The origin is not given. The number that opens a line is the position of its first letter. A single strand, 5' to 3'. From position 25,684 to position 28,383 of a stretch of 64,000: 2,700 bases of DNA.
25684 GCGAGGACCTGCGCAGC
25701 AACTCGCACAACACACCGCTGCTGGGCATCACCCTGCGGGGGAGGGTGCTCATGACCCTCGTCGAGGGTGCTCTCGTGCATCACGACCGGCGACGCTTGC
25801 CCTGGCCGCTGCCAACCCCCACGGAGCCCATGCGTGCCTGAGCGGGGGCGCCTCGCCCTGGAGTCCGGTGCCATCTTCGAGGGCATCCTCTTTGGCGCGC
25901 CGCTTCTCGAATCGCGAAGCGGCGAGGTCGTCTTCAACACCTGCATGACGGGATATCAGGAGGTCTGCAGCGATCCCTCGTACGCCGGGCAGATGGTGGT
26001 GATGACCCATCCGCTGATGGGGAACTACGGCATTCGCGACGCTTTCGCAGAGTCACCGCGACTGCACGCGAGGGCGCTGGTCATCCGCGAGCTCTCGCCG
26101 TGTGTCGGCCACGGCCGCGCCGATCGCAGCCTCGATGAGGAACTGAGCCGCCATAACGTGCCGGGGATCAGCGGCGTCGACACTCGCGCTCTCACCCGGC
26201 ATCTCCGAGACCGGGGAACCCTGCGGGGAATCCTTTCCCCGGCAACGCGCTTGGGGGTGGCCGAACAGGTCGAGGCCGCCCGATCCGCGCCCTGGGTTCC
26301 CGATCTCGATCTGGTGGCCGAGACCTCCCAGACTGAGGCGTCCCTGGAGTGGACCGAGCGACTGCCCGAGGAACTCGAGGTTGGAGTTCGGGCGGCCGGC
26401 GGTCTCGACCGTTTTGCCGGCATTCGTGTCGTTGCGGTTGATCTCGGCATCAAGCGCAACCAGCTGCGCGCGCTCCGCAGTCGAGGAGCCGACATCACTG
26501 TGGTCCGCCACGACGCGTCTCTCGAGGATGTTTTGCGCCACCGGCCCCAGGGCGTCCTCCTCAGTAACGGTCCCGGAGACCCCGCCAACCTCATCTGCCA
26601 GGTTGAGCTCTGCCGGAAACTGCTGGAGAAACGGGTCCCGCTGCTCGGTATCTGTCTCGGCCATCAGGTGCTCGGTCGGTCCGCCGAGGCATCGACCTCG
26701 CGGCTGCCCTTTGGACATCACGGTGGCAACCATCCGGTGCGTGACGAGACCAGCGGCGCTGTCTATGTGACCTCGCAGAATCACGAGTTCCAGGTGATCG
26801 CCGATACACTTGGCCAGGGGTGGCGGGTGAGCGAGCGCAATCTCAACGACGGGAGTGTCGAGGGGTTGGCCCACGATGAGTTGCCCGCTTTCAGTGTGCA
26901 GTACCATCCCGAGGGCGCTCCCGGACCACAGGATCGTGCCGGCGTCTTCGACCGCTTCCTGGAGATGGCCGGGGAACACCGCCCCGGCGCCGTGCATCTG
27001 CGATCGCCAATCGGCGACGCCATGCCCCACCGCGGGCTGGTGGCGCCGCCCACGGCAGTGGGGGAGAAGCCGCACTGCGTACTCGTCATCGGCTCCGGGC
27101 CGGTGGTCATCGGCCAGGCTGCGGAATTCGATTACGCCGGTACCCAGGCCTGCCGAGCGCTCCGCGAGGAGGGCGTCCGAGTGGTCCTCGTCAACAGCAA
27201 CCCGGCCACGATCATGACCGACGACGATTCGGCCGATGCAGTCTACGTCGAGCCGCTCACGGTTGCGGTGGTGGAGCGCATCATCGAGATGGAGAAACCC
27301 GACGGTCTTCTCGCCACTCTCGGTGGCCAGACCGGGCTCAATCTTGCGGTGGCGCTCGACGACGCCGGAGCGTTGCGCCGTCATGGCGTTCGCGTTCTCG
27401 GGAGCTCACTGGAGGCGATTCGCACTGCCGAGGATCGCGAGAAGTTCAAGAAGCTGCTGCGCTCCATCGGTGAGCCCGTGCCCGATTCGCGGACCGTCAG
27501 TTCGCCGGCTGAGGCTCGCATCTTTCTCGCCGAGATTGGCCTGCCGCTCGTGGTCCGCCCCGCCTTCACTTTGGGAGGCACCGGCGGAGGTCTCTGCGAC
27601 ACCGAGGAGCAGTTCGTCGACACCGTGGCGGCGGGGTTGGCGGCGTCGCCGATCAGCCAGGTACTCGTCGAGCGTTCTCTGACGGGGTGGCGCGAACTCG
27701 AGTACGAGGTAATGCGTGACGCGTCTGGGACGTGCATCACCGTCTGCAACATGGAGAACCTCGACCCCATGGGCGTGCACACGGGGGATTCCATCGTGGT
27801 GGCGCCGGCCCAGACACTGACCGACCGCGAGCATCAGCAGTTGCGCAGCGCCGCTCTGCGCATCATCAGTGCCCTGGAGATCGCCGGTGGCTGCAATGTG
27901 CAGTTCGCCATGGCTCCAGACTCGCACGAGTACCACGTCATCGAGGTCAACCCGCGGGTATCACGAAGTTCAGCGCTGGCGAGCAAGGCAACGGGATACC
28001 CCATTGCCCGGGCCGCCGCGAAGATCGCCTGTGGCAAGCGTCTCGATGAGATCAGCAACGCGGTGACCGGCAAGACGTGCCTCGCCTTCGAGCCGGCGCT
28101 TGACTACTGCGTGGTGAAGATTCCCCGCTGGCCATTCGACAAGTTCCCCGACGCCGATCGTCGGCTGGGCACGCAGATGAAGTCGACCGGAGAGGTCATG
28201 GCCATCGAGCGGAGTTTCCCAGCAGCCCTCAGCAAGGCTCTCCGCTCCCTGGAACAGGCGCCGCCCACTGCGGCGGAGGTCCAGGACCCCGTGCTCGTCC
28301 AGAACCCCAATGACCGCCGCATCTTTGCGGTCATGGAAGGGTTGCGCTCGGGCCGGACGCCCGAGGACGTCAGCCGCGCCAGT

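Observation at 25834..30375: carA and carB are one uninterrupted reading frame (fused carbamoyl-phosphate synthase?)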

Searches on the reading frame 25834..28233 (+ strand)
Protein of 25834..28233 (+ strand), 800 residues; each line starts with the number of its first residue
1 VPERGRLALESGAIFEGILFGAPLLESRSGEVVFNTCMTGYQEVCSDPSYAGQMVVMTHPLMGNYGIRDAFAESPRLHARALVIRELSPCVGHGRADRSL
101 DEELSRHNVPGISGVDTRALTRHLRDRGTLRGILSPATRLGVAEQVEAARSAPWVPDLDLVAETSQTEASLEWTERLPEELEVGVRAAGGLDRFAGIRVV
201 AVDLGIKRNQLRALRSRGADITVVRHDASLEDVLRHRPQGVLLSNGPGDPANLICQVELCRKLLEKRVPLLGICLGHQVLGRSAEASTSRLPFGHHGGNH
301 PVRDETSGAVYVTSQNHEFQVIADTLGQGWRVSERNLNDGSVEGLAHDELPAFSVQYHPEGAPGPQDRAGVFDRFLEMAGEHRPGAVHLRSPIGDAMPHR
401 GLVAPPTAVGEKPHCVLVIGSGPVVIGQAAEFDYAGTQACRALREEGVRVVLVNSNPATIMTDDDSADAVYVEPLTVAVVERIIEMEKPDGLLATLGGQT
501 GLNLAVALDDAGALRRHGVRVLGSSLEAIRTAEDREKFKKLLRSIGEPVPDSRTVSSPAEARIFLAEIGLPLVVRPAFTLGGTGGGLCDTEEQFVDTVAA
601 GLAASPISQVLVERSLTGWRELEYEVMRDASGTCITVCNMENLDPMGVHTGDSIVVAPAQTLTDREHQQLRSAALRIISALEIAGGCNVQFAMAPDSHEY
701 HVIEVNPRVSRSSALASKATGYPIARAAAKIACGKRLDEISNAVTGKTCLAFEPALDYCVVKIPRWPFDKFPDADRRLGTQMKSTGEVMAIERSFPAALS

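Call 21: search_protein_representatives(protein=window:25834-28233:+)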
Query: 800 residues. Proteins with E-value up to 0.001 (for the whole library): 37787; up to 1e-10: 20635; up to 1e-30: 5553. The best 150 are listed.
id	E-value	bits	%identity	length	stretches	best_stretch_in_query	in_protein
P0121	0.0e+00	1372.4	60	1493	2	1-799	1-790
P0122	3.9e-258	875.1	44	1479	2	5-799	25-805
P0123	1.5e-245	833.4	42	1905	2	5-799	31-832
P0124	1.7e-239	813.5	41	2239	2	7-799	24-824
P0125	4.7e-236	802.1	40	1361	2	29-798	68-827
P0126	1.3e-234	797.3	41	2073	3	199-798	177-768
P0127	2.8e-232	789.6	45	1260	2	5-798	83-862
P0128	3.6e-231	785.9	43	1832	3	195-798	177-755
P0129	8.3e-230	781.4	42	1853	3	198-799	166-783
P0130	5.0e-229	778.8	41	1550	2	5-799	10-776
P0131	4.3e-227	772.4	41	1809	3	197-798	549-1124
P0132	6.6e-226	768.5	40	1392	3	199-797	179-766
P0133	7.1e-226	768.4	53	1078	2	415-798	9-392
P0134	2.3e-225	766.7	51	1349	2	415-799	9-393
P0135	3.6e-224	762.7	52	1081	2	415-799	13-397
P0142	1.7e-217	740.7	41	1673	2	2-799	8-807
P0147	9.0e-212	721.8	40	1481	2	29-798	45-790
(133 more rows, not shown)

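Call 22: search_protein_families(library=pfam, proteins=[P0121, P0122, P0130, P0147, P0142, P0125], max_evalue=1e-10)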
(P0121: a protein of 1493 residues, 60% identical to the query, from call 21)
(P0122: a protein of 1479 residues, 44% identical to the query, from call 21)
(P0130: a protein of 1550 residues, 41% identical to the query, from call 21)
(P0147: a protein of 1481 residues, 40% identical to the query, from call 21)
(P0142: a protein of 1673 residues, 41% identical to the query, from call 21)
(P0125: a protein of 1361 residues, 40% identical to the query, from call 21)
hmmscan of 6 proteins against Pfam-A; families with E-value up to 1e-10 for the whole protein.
P0121 (1493 aa): 9 families
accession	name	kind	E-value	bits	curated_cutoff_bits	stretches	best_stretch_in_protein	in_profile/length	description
PF02786.22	CPSase_L_D2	-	7.2e-101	336.5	19.8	2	525-730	1-210/211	Carbamoyl-phosphate synthase L chain, ATP binding domain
PF25596.1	CPSase_L_D1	-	9e-90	296.9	27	2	405-521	3-117/118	Carbamoyl phosphate synthase preATP-grasp domain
PF00988.28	CPSase_sm_chain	-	4.9e-44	149.6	27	1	7-135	1-126/126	Carbamoyl-phosphate synthase small chain, CPSase domain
PF00117.34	GATase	-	1.7e-43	148.9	22.8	1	202-379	3-189/190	Glutamine amidotransferase class-I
PF02787.25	CPSase_L_D3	-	6.3e-17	61.8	26.6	1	813-887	3-79/80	Carbamoyl-phosphate synthetase large chain, oligomerisation domain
PF07478.18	Dala_Dala_lig_C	-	2.5e-16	60.2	24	0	1083-1230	29-174/204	D-ala D-ala ligase C-terminus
PF02142.27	MGS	-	7.4e-14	52.1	24.1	1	1345-1442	2-94/94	MGS-like domain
PF15632.11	ATPgrasp_Ter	-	2.9e-13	50.2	29.1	0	1137-1252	4-105/131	ATP-grasp in the biosynthetic pathway with Ter operon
PF02655.19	ATP-grasp_3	-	1.4e-12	48.5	23.2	0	1055-1232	3-157/160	ATP-grasp domain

P0122 (1479 aa): 5 families
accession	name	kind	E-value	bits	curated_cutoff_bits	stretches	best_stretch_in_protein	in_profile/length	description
PF02786.22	CPSase_L_D2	-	2.6e-100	334.7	19.8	2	539-745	1-210/211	Carbamoyl-phosphate synthase L chain, ATP binding domain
PF25596.1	CPSase_L_D1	-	1.6e-94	312.3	27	2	418-535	2-117/118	Carbamoyl phosphate synthase preATP-grasp domain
PF00117.34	GATase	-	1.6e-46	158.8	22.8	1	219-396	1-189/190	Glutamine amidotransferase class-I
PF00988.28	CPSase_sm_chain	-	2e-41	141.2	27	1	27-151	1-125/126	Carbamoyl-phosphate synthase small chain, CPSase domain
PF02787.25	CPSase_L_D3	-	7.5e-20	71.2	26.6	1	834-913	2-80/80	Carbamoyl-phosphate synthetase large chain, oligomerisation domain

P0130 (1550 aa): 6 families
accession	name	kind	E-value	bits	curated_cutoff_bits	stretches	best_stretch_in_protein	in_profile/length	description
PF02786.22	CPSase_L_D2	-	1.8e-106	354.8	19.8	2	513-716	1-210/211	Carbamoyl-phosphate synthase L chain, ATP binding domain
PF25596.1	CPSase_L_D1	-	5.8e-84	278.2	27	2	394-509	4-117/118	Carbamoyl phosphate synthase preATP-grasp domain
PF00117.34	GATase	-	8.3e-46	156.5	22.8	1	192-370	1-188/190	Glutamine amidotransferase class-I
PF00988.28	CPSase_sm_chain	-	8e-44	148.9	27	1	12-142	1-126/126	Carbamoyl-phosphate synthase small chain, CPSase domain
PF02787.25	CPSase_L_D3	-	1.1e-22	80.2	26.6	1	810-889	2-79/80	Carbamoyl-phosphate synthetase large chain, oligomerisation domain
PF07478.18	Dala_Dala_lig_C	-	1.3e-16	61.2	24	0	543-684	31-174/204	D-ala D-ala ligase C-terminus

P0147 (1481 aa): 7 families
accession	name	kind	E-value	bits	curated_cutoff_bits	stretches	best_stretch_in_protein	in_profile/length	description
PF25596.1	CPSase_L_D1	-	2.4e-82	273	27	2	407-524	3-118/118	Carbamoyl phosphate synthase preATP-grasp domain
PF02786.22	CPSase_L_D2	-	1.5e-79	266.9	19.8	2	527-731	1-210/211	Carbamoyl-phosphate synthase L chain, ATP binding domain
PF00117.34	GATase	-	6.2e-37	127.6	22.8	1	189-372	1-186/190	Glutamine amidotransferase class-I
PF02787.25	CPSase_L_D3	-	3.3e-20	72.3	26.6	1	825-903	2-79/80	Carbamoyl-phosphate synthetase large chain, oligomerisation domain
PF00988.28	CPSase_sm_chain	-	1.1e-18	67.7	27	1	21-136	3-119/126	Carbamoyl-phosphate synthase small chain, CPSase domain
PF02142.27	MGS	-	2.9e-18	66.2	24.1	1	1361-1448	2-94/94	MGS-like domain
PF02222.28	ATP-grasp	-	7.2e-13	49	27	0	1089-1252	5-162/179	ATP-grasp domain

P0142 (1673 aa): 6 families
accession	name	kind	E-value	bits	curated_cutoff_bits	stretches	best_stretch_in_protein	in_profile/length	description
PF02786.22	CPSase_L_D2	-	3.4e-92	308.2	19.8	2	543-746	1-210/211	Carbamoyl-phosphate synthase L chain, ATP binding domain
PF25596.1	CPSase_L_D1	-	9.1e-79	261.4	27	2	1018-1129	2-117/118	Carbamoyl phosphate synthase preATP-grasp domain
PF00117.34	GATase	-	4.2e-48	164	22.8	1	190-365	2-189/190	Glutamine amidotransferase class-I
PF00988.28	CPSase_sm_chain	-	1e-43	148.6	27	1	13-148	1-126/126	Carbamoyl-phosphate synthase small chain, CPSase domain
PF02787.25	CPSase_L_D3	-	3.3e-21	75.5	26.6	1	833-885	3-55/80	Carbamoyl-phosphate synthetase large chain, oligomerisation domain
PF15632.11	ATPgrasp_Ter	-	6.9e-11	42.5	29.1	0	1201-1292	10-87/131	ATP-grasp in the biosynthetic pathway with Ter operon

P0125 (1361 aa): 7 families
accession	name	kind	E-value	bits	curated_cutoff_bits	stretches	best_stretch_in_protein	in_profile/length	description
PF02786.22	CPSase_L_D2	-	3.4e-100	334.3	19.8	2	564-769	1-210/211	Carbamoyl-phosphate synthase L chain, ATP binding domain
PF25596.1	CPSase_L_D1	-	3.1e-87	288.7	27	2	991-1102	2-117/118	Carbamoyl phosphate synthase preATP-grasp domain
PF00117.34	GATase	-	2.4e-41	141.9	22.8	1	249-420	2-185/190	Glutamine amidotransferase class-I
PF00988.28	CPSase_sm_chain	-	2e-27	95.9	27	1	65-187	18-125/126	Carbamoyl-phosphate synthase small chain, CPSase domain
PF07478.18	Dala_Dala_lig_C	-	2.9e-14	53.5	24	0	591-737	28-174/204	D-ala D-ala ligase C-terminus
PF15632.11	ATPgrasp_Ter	-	9.5e-13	48.5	29.1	0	1181-1307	4-115/131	ATP-grasp in the biosynthetic pathway with Ter operon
PF02655.19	ATP-grasp_3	-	4e-12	46.9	23.2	0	1112-1276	9-156/160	ATP-grasp domain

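Call 24: search_solved_structures(query=P0122, max_evalue=1e-50)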
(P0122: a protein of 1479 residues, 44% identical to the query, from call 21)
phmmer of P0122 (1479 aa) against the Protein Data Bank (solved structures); distinct sequences matched with E-value up to 1e-50: 11.
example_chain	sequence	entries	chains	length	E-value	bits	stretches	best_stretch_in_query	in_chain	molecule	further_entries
1bxr_A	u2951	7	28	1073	0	1233.6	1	419-1466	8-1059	CARBAMOYL-PHOSPHATE SYNTHASE | CARBAMOYL PHOSPHATE SYNTHETASE: LARGE SUBUNIT | CARBAMOYL PHOSPHATE SYNTHETASE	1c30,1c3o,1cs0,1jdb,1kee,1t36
1ce8_A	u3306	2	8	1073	0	1230.7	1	419-1466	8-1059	PROTEIN (CARBAMOYL-PHOSPHATE SYNTHASE) | carbamoyl phosphate synthetase large chain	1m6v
1a9x_A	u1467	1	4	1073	0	1226.8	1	419-1466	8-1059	CARBAMOYL PHOSPHATE SYNTHETASE (LARGE CHAIN)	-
5dot_A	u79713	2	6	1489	8.6e-273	911.6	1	217-1398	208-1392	Carbamoyl-phosphate synthase [ammonia], mitochondrial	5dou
6uel_A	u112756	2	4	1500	1.1e-272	911.3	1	217-1397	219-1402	Carbamoyl-phosphate synthase [ammonia], mitochondrial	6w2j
1bxr_B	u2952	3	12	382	8.4e-97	328.5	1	23-398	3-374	CARBAMOYL-PHOSPHATE SYNTHASE | PROTEIN (CARBAMOYL-PHOSPHATE SYNTHASE) | CARBAMOYL PHOSPHATE SYNTHETASE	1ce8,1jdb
1cs0_B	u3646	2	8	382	8.7e-97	328.4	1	23-398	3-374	CARBAMOYL PHOSPHATE SYNTHETASE: SMALL SUBUNIT | Carbamoyl-phosphate synthetase small chain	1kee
1t36_B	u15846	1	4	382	1.5e-96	327.7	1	23-398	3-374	Carbamoyl-phosphate synthase small chain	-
1a9x_B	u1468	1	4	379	9e-96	325.1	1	23-398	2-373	CARBAMOYL PHOSPHATE SYNTHETASE (SMALL CHAIN)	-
1m6v_B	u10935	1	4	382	1.5e-95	324.4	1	23-398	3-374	carbamoyl-phosphate synthetase small chain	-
1c30_B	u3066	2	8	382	2.1e-95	323.9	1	23-398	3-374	CARBAMOYL PHOSPHATE SYNTHETASE: SMALL SUBUNIT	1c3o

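Call 27: find_homologous_proteins(query=P0122, max_evalue=1e-50)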
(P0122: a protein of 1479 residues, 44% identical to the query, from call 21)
Query P0122 (1479 aa): 8000 proteins with E <= 1e-50 among 8000 candidates; the best 120 are listed.
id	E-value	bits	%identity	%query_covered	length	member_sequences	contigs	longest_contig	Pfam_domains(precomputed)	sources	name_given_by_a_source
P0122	0.0e+0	3270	100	100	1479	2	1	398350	PF25596.2,PF07722.20,PF15632.12,PF02786.23,PF00117.35,PF02787.26,PF02222.28,PF02655.20,PF00988.29,PF07478.19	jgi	-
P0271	0.0e+0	2682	83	98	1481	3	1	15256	PF25596.2,PF15632.12,PF02786.23,PF00117.35,PF02787.26,PF02222.28,PF02655.20,PF00988.29,PF07478.19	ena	-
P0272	0.0e+0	2343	74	98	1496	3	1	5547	PF25596.2,PF15632.12,PF02786.23,PF00117.35,PF02787.26,PF02222.28,PF02655.20,PF00988.29,PF07478.19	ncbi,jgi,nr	ncbi:MAG: carbamoyl-phosphate synthase large subunit [Deltaproteobacteria bacterium]|nr:carbamoyl-ph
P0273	0.0e+0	2271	70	99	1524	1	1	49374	PF25596.2,PF15632.12,PF02786.23,PF00117.35,PF02787.26,PF02222.28,PF02655.20,PF00988.29,PF07478.19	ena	-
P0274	0.0e+0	2109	66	99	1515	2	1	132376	PF25596.2,PF07722.20,PF15632.12,PF02786.23,PF00117.35,PF02787.26,PF02222.28,PF02655.20,PF00988.29,PF07478.19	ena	-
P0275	0.0e+0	2091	66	98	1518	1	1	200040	PF25596.2,PF13535.12,PF07722.20,PF15632.12,PF02786.23,PF00117.35,PF02787.26,PF02222.28,PF02655.20,PF00988.29,PF07478.19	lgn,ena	-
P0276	0.0e+0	1949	81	74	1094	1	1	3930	PF25596.2,PF15632.12,PF02786.23,PF02787.26,PF02222.28,PF02655.20,PF07478.19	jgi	jgi:carbamoyl-phosphate synthase large subunit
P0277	0.0e+0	1646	52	98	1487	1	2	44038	PF25596.2,PF02142.28,PF07722.20,PF15632.12,PF02786.23,PF00117.35,PF02787.26,PF02222.28,PF02655.20,PF00988.29,PF07478.19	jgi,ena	jgi:carbamoyl-phosphate synthase large subunit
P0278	0.0e+0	1558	68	71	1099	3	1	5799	PF25596.2,PF15632.12,PF02786.23,PF02787.26,PF02222.28,PF02655.20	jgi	jgi:carbamoyl-phosphate synthase large subunit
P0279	0.0e+0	1431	49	97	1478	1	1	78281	PF15632.12,PF02787.26,PF02222.28,PF08443.17,PF02655.20,PF07478.19,PF25596.2,PF02142.28,PF07722.20,PF02786.23,PF00117.35,PF00988.29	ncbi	-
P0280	0.0e+0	1412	63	71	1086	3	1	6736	PF25596.2,PF02142.28,PF15632.12,PF02786.23,PF02787.26,PF02222.28,PF08443.17,PF02655.20,PF07478.19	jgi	jgi:carbamoyl-phosphate synthase large subunit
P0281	0.0e+0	1407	56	80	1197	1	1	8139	PF25596.2,PF07722.20,PF02786.23,PF00117.35,PF02787.26,PF00988.29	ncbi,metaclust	ncbi:carbamoyl phosphate synthase large subunit, partial [Lasius niger]|metaclust:status=active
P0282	0.0e+0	1404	48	98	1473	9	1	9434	PF15632.12,PF02787.26,PF02222.28,PF02655.20,PF07478.19,PF25596.2,PF02142.28,PF13535.12,PF07722.20,PF02786.23,PF00117.35,PF00988.29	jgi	-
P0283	0.0e+0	1395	63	71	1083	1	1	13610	PF25596.2,PF02142.28,PF15632.12,PF02786.23,PF02787.26,PF02222.28,PF02655.20,PF07478.19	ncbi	ncbi:MAG: carbamoyl-phosphate synthase large subunit [Alphaproteobacteria bacterium]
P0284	0.0e+0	1395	63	71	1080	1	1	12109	PF25596.2,PF02142.28,PF15632.12,PF02786.23,PF02787.26,PF02222.28,PF02655.20,PF07478.19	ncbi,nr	ncbi:MAG TPA: carbamoyl-phosphate synthase large subunit [Stellaceae bacterium]|nr:carbamoyl-phospha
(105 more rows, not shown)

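Call 56: find_encoding_contigs(protein=P0122, flank=6000, max_places=1)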
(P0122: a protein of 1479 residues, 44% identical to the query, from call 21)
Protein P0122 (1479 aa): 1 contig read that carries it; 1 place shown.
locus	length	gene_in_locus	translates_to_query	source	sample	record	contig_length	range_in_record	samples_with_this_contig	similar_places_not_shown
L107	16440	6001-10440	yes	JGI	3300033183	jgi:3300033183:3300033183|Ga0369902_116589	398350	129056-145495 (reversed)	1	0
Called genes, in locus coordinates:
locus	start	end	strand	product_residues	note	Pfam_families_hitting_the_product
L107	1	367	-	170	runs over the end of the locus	PF01648:ACPS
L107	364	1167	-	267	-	-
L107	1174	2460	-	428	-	PF03773:ArsP_1, PF00403:HMA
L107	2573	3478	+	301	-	PF16113:ECH_2, PF00378:ECH_1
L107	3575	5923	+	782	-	-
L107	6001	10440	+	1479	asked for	PF00988:CPSase_sm_chain, PF00117:GATase, PF25596:CPSase_L_D1, PF02786:CPSase_L_D2, PF02787:CPSase_L_D3, PF25596:CPSase_L_D1, PF02222:ATP-grasp (weak), PF02786:CPSase_L_D2, +4 more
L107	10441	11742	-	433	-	PF07690:MFS_1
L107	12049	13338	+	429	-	-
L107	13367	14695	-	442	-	-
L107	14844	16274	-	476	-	-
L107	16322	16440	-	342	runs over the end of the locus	PF00106:adh_short, PF01370:Epimerase, PF08659:KR (weak), PF13561:adh_short_C2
